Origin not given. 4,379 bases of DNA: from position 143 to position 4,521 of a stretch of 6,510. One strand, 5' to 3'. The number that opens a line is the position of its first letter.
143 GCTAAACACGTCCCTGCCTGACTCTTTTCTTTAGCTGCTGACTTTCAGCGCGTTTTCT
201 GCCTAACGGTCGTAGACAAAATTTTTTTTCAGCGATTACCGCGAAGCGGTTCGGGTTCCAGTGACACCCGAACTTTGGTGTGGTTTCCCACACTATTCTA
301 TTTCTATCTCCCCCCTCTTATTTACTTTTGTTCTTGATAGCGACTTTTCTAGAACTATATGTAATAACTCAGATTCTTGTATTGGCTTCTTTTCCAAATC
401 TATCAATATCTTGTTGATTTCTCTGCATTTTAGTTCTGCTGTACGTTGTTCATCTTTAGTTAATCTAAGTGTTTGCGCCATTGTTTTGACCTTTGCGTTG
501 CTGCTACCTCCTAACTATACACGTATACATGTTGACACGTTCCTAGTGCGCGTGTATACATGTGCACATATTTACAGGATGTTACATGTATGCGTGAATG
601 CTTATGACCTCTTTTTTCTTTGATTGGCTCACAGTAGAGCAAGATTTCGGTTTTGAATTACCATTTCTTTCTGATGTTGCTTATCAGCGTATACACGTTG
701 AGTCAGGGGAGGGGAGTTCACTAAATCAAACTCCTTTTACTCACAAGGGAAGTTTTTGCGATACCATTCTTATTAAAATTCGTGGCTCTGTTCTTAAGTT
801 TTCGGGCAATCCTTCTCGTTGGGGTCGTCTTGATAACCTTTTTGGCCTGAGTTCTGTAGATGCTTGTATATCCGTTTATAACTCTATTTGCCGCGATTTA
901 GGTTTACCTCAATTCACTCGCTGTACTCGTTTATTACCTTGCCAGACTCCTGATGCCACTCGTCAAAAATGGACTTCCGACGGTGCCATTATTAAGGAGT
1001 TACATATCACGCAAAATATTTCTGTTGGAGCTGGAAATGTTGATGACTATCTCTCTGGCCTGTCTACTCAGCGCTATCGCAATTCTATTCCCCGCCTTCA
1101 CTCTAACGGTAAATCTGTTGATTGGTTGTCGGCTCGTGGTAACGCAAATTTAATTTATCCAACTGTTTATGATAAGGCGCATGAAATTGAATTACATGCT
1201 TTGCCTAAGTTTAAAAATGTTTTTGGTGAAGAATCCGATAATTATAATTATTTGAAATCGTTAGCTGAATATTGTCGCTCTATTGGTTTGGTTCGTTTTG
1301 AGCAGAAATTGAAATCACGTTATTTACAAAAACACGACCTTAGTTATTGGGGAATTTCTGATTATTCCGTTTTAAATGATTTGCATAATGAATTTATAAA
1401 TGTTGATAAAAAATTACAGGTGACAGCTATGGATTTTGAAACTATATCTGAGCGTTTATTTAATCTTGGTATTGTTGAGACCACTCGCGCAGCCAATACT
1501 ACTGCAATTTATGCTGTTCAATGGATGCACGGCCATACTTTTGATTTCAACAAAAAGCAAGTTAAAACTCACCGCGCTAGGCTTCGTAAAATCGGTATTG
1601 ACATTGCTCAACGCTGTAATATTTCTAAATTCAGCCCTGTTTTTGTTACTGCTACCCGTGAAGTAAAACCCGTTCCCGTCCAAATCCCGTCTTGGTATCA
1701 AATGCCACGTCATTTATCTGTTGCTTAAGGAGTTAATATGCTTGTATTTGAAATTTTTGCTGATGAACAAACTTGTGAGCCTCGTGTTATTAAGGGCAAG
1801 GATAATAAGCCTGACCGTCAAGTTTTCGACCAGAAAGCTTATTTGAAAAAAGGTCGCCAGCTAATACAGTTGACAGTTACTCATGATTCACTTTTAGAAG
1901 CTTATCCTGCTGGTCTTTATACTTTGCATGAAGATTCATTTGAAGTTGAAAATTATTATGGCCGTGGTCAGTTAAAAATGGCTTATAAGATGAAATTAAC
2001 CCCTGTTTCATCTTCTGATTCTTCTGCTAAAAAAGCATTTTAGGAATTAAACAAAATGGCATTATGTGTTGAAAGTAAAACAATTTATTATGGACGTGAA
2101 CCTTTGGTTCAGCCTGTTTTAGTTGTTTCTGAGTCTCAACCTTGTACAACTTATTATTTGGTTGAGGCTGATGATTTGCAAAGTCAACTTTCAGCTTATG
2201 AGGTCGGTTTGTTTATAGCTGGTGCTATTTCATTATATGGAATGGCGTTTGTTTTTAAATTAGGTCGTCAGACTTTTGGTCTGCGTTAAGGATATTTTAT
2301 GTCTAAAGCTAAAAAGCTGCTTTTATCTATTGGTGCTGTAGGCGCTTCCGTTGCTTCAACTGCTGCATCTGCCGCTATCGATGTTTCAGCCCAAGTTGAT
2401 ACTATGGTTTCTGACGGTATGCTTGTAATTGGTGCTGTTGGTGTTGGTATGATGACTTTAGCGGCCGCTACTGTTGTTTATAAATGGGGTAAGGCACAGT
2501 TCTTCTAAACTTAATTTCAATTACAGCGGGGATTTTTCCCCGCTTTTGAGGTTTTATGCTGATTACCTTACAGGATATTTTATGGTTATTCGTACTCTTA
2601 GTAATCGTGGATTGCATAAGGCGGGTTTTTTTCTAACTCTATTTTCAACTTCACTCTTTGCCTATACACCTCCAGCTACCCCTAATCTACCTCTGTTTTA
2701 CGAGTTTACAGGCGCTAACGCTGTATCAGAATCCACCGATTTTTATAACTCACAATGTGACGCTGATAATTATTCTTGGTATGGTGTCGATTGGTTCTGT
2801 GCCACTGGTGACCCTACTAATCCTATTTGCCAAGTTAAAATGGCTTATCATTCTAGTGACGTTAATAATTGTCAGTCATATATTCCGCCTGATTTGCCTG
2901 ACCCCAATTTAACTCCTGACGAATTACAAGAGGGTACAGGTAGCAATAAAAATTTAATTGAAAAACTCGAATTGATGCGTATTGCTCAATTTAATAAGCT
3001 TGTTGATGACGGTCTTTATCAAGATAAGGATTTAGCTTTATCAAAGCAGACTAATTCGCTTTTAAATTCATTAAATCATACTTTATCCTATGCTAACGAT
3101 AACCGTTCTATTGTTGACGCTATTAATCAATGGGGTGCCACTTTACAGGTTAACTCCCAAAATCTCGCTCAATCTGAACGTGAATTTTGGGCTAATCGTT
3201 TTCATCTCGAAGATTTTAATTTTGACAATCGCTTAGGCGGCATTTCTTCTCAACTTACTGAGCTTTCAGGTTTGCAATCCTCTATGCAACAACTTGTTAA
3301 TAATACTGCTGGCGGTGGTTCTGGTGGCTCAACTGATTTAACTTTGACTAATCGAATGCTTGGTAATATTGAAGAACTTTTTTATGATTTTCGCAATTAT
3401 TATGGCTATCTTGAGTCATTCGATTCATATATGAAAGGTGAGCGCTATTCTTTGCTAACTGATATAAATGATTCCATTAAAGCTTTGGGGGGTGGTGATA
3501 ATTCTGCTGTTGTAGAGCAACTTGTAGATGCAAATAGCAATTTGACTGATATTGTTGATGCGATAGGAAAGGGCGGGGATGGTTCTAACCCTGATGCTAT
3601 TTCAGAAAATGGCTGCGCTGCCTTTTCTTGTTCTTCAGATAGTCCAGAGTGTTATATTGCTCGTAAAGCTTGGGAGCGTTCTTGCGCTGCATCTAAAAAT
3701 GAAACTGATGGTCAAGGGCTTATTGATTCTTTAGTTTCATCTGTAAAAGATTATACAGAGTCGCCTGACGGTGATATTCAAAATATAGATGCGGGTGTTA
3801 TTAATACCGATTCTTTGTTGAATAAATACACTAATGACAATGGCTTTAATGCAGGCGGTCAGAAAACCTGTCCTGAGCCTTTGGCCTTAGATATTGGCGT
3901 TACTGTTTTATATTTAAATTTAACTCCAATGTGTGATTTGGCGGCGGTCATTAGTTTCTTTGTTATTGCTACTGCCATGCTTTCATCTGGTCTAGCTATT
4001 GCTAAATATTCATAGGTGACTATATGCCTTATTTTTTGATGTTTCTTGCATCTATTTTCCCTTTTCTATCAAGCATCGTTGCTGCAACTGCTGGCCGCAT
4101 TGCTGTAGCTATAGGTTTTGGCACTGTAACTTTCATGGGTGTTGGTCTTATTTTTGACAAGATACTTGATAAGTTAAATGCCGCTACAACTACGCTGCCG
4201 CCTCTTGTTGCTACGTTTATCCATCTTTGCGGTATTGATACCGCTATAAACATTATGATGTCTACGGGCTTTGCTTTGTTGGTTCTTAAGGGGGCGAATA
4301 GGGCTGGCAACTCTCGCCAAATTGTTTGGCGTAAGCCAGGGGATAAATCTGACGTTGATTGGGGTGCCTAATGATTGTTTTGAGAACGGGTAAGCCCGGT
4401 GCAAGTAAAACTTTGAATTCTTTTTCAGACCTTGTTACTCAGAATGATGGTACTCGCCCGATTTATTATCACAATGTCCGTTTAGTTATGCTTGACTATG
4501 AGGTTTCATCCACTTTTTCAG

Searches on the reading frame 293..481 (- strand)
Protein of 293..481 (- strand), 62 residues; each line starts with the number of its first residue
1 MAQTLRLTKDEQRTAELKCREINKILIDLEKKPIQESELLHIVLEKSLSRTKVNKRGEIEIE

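Call 8: search_protein_families(library=pfam, proteins=[window:293-481:-], max_evalue=0.01)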
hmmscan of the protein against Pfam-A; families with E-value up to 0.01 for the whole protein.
window:293-481:- (62 aa): 1 family
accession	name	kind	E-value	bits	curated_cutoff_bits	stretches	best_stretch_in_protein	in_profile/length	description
PF02295.23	z-alpha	-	0.0036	17.7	21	1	8-32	22-48/67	Adenosine deaminase z-alpha domain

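Call 9: search_protein_families(library=phrogs, proteins=[window:293-481:-], max_evalue=0.01)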
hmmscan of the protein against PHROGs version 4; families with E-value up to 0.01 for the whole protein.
window:293-481:- (62 aa): 1 family
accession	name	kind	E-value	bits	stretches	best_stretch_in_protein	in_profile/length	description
phrog_5642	-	unknown function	7.7e-17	62.1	1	1-62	5-66/68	-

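Call 62: search_protein_families(library=ncbifam, proteins=[window:293-481:-], max_evalue=0.001)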
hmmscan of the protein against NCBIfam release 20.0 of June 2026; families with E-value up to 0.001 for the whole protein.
window:293-481:- (62 aa): 0 families

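Call 77: find_encoding_contigs(protein=window:293-481:-, flank=10000, max_places=8)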
Protein window:293-481:- (62 aa): no gene with exactly this product is on record in the collection.

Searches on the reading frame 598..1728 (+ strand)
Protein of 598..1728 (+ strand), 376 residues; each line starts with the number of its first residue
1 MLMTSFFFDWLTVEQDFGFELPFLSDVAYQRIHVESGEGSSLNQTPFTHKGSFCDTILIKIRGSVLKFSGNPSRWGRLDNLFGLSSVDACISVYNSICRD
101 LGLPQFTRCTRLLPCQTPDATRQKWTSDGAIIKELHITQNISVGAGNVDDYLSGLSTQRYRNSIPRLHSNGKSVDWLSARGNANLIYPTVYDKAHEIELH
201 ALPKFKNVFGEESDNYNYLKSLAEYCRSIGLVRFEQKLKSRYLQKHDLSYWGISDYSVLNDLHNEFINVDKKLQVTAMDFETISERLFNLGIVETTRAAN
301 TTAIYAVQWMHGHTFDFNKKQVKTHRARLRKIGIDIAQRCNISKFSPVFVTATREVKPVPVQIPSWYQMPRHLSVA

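Call 8: search_protein_families(library=pfam, proteins=[window:598-1728:+], max_evalue=0.01)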
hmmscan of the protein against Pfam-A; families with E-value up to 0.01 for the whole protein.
window:598-1728:+ (376 aa): 2 families
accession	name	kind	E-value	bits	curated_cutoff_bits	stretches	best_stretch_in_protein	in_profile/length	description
PF05155.20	G2P_X_C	-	5.7e-25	88.1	25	1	288-371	2-86/88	Replication-associated protein G2P C-terminal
PF05144.20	Phage_CRI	-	5.2e-09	36.6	21.7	1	19-250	7-225/232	Replication-associated protein G2P N-terminal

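Call 9: search_protein_families(library=phrogs, proteins=[window:598-1728:+], max_evalue=0.01)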
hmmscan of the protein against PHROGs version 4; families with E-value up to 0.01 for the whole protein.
window:598-1728:+ (376 aa): 3 families
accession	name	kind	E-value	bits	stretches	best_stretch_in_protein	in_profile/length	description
phrog_702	-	DNA, RNA and nucleotide metabolism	8.8e-101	338.8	1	7-373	2-369/382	replication protein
phrog_24563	-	unknown function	4.2e-29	102.2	1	6-120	3-123/134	-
phrog_17464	-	DNA, RNA and nucleotide metabolism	8.7e-11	42.9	1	299-371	16-88/100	replication protein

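Call 10: search_dna_similar(query=window:598-1728:+, collection=phages, mode=protein, max_rows=25)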
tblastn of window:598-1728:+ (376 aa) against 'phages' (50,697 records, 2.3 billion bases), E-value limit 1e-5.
Records with a match: 22; places in all: 23; records where one place covers at least 80% of the query: 21.
Best place of each record, by identity: 60-80% 2; <60% 20.
By first word of the organism name: Vibrio 5; Dulem 4; Pseudomonas 4; Inovirus 3; Escherichia 2; Alteromonas 2; Phage 2.
By host as written in the record: Varecia variegata 4; - 3; Homo sapiens 3; Pseudomonas aeruginosa 3; Vibrio cyclitrophicus 10N.239.311.A09 2; Vibrio cyclitrophicus 10N.239.311.C11 2; Escherichia coli 1; Alteromonas macleodii 1; and 3 more.
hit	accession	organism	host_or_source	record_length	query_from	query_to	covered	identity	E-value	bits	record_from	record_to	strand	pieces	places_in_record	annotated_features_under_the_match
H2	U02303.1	Escherichia phage If1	-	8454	5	376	99%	67.7%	8e-153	566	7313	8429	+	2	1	ORF320; homologous to R-pyocin (L06240) | minor intergenic region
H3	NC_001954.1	Escherichia phage If1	Escherichia coli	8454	5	376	99%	67.7%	8e-153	566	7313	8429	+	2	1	hypothetical protein | minor intergenic region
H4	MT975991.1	Alteromonas phage phiAFP1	Alteromonas macleodii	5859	6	370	97%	52.1%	1e-120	389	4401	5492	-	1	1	putative replication-associated protein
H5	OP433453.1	Alteromonas phage phiAFP1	Alteromonas abrolhosensis JKT1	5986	6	370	97%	52.1%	1e-120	389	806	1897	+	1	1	hypothetical protein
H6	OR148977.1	Inovirus D_HF32_91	Homo sapiens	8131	5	373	98%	50.4%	3e-121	391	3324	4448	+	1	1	replication initiation factor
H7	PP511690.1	Dulem virus 55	Varecia variegata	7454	1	373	99%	48.3%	6e-120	387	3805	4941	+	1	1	replication protein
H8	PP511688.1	Dulem virus 53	Varecia variegata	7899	5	373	98%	47.6%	4e-114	370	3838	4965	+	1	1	replication protein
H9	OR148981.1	Inovirus D_HF2_82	Homo sapiens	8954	5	373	98%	47.6%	6e-114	370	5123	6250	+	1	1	replication initiation factor | hypothetical protein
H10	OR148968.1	Inovirus D_HF2_144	Homo sapiens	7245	5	373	98%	47.5%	1e-94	371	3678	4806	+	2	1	replication initiation factor | hypothetical protein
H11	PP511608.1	Dulem virus 56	Varecia variegata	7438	6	370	97%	47.2%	7e-107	350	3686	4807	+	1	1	replication protein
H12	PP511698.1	Dulem virus 56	Varecia variegata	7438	6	370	97%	47.2%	2e-106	348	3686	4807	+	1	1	replication protein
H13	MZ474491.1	Phage silverpheasant213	cloacal swab from silver pheasant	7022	5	376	99%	45.9%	2e-106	348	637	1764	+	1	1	replication protein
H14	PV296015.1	Pseudomonas phage WX-Y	Pseudomonas aeruginosa ZS-PA-35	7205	5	370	97%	44.9%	8e-98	323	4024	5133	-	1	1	RstA1 protein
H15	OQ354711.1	Pseudomonas phage WX_Y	Pseudomonas aeruginosa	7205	6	370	97%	44.7%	2e-97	322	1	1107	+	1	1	RstA1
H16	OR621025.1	Pseudomonas phage 17897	Pseudomonas aeruginosa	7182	6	370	97%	44.3%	5e-97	321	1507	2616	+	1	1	replication protein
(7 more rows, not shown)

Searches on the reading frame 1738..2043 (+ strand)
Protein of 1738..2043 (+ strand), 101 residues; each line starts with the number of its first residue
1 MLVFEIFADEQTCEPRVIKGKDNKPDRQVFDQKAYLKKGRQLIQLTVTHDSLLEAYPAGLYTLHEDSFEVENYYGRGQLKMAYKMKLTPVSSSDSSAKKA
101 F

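Call 8: search_protein_families(library=pfam, proteins=[window:1738-2043:+], max_evalue=0.01)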
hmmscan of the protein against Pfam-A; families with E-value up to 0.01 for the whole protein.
window:1738-2043:+ (101 aa): 1 family
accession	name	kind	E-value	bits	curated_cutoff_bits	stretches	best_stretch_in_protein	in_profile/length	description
PF02303.23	Phage_DNA_bind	-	0.00018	22.2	25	1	11-74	10-73/82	Helix-destabilising protein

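Call 9: search_protein_families(library=phrogs, proteins=[window:1738-2043:+], max_evalue=0.01)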
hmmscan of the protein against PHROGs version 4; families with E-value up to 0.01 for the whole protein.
window:1738-2043:+ (101 aa): 1 family
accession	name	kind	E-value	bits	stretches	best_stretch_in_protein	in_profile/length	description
phrog_1199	-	DNA, RNA and nucleotide metabolism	7.1e-20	71.9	1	1-98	1-96/98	single strand DNA binding protein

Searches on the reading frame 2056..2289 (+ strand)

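Call 8: search_protein_families(library=pfam, proteins=[window:2056-2289:+], max_evalue=0.01)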
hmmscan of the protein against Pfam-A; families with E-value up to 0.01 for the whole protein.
window:2056-2289:+ (77 aa): 0 families

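Call 9: search_protein_families(library=phrogs, proteins=[window:2056-2289:+], max_evalue=0.01)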
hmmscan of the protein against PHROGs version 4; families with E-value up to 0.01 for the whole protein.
window:2056-2289:+ (77 aa): 2 families
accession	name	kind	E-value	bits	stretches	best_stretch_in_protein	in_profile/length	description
phrog_2924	-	unknown function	0.00021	22.6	1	19-69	10-76/80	-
phrog_4644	-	tail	0.0036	18.4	1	26-74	18-66/71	tail protein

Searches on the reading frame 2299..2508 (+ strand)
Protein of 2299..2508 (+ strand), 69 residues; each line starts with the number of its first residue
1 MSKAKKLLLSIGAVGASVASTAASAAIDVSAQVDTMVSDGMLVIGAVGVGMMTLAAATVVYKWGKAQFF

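Call 8: search_protein_families(library=pfam, proteins=[window:2299-2508:+], max_evalue=0.01)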
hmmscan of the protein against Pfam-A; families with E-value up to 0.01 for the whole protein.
window:2299-2508:+ (69 aa): 1 family
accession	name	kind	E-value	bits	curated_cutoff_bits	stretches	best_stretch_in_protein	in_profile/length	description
PF05356.16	Phage_Coat_B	-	0.0023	18.4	23.5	1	13-63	2-51/56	Inovirus Coat protein B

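Call 9: search_protein_families(library=phrogs, proteins=[window:2299-2508:+], max_evalue=0.01)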
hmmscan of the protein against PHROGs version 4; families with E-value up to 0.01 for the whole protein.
window:2299-2508:+ (69 aa): 1 family
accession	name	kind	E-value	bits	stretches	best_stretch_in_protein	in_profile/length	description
phrog_2374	-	unknown function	6e-11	43.1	1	9-68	14-73/74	-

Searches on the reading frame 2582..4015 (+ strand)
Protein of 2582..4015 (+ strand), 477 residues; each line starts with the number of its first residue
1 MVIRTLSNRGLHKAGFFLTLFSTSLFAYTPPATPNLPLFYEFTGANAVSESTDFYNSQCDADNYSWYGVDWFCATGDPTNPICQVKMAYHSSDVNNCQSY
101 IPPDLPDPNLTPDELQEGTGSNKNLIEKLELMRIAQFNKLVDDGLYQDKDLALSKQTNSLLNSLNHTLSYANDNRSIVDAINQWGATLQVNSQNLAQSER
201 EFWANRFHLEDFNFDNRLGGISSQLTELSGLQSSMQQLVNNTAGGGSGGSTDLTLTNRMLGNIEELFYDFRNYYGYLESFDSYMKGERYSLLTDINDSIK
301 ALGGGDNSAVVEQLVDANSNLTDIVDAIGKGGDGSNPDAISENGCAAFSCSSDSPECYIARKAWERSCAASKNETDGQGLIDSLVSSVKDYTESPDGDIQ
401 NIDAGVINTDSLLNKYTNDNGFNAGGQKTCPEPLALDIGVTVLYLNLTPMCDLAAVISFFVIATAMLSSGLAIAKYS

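Call 8: search_protein_families(library=pfam, proteins=[window:2582-4015:+], max_evalue=0.01)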
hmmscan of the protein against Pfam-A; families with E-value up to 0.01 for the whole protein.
window:2582-4015:+ (477 aa): 0 families

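Call 9: search_protein_families(library=phrogs, proteins=[window:2582-4015:+], max_evalue=0.01)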
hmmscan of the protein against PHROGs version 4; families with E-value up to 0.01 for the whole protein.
window:2582-4015:+ (477 aa): 3 families
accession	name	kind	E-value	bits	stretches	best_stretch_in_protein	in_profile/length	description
phrog_4352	-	unknown function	1.6e-10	41.5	1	339-475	347-476/479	-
phrog_7568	-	unknown function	0.0016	18.9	1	419-469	366-420/433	-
phrog_4454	-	unknown function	0.0083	16.4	1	364-470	352-469/477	-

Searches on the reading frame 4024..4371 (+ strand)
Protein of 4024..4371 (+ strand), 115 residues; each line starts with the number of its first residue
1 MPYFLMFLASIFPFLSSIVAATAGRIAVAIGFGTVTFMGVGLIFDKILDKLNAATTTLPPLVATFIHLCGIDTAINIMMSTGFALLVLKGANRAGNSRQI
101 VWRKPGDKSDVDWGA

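Call 8: search_protein_families(library=pfam, proteins=[window:4024-4371:+], max_evalue=0.01)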
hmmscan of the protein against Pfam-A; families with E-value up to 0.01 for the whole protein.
window:4024-4371:+ (115 aa): 1 family
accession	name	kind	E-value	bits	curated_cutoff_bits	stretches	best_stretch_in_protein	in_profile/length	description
PF10734.14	DUF2523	-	1.5e-10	41.9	22.1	1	13-89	3-79/80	Protein of unknown function (DUF2523)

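Call 9: search_protein_families(library=phrogs, proteins=[window:4024-4371:+], max_evalue=0.01)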
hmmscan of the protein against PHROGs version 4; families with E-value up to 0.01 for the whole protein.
window:4024-4371:+ (115 aa): 2 families
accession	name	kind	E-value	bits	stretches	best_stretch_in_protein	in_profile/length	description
phrog_1242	-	head and packaging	2.7e-19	70.1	1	8-98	3-93/97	minor head protein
phrog_306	-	head and packaging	0.0092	17.7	0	46-88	66-110/115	minor head protein Ace-like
